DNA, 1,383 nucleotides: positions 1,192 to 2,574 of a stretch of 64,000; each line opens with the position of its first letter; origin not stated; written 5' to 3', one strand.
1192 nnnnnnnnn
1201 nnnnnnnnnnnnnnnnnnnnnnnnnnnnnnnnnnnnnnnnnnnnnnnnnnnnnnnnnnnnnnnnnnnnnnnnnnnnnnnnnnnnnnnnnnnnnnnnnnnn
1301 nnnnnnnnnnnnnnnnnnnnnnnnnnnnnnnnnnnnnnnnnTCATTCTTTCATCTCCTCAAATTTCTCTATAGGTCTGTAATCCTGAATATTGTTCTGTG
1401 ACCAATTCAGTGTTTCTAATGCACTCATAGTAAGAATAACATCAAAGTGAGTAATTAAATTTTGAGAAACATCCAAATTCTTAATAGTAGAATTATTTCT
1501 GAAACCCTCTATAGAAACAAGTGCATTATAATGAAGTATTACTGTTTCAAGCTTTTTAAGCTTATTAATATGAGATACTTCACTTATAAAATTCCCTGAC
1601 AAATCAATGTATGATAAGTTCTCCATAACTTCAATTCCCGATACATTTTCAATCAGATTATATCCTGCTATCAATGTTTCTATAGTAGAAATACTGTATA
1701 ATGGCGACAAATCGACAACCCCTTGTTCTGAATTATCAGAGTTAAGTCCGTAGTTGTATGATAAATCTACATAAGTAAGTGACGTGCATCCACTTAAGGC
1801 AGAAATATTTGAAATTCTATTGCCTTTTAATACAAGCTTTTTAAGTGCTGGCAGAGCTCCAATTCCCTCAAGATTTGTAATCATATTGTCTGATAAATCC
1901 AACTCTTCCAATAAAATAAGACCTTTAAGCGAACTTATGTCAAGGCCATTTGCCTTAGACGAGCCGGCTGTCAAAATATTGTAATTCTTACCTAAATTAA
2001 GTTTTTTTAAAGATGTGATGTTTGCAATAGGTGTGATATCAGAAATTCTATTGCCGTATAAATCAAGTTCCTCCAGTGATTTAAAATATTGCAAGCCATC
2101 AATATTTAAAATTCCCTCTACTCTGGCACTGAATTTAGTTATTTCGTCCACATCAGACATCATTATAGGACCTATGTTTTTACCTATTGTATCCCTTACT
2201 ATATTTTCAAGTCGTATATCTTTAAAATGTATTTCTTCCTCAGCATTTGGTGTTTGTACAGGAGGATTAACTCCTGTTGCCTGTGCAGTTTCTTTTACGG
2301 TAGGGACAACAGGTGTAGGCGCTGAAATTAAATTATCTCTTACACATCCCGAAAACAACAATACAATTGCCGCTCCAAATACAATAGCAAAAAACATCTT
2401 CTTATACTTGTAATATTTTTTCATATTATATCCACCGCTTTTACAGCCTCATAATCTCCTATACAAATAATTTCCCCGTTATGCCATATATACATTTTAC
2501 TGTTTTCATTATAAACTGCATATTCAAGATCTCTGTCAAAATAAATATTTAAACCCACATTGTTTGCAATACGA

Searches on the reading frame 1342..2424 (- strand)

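Call 23: search_protein_families(library=pfam, proteins=[window:1342-2424:-], max_evalue=0.001)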
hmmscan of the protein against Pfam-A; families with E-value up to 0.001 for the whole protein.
window:1342-2424:- (360 aa): 9 families
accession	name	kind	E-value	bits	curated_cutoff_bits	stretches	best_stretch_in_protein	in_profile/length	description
PF12799.13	LRR_4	-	2.4e-28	97.9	27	5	172-210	3-42/44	Leucine Rich repeats (2 copies)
PF13855.12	LRR_8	-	1.1e-19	70.4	27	2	191-224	24-59/61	Leucine rich repeat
PF00560.39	LRR_1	-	1.5e-09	36.5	20.6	0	116-132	1-17/23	Leucine Rich Repeat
PF23952.1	LRR_EndoS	-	4.5e-09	37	27.9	1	173-278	26-116/116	Endo-beta-N-acetylglucosaminidase EndoS LRR domain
PF14580.12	LRR_9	-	2.1e-08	34.4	30.5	1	174-252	46-119/175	Leucine-rich repeat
PF13516.12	LRR_6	-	7.2e-06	26.1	23.4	0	213-224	2-13/24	Leucine Rich repeat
PF23211.1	LRR_LRWD1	-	0.00028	21.1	28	0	313-360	43-90/190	Leucine-rich repeat and WD repeat-containing protein 1, LRR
PF23598.1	LRR_14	-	0.00031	20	40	0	109-209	108-207/353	Leucine-rich repeat region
PF24048.1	LRR_NXF1-5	-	0.00048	20.2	30.5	0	266-312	78-124/142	NXF1/2/3/5 leucine-rich repeat domain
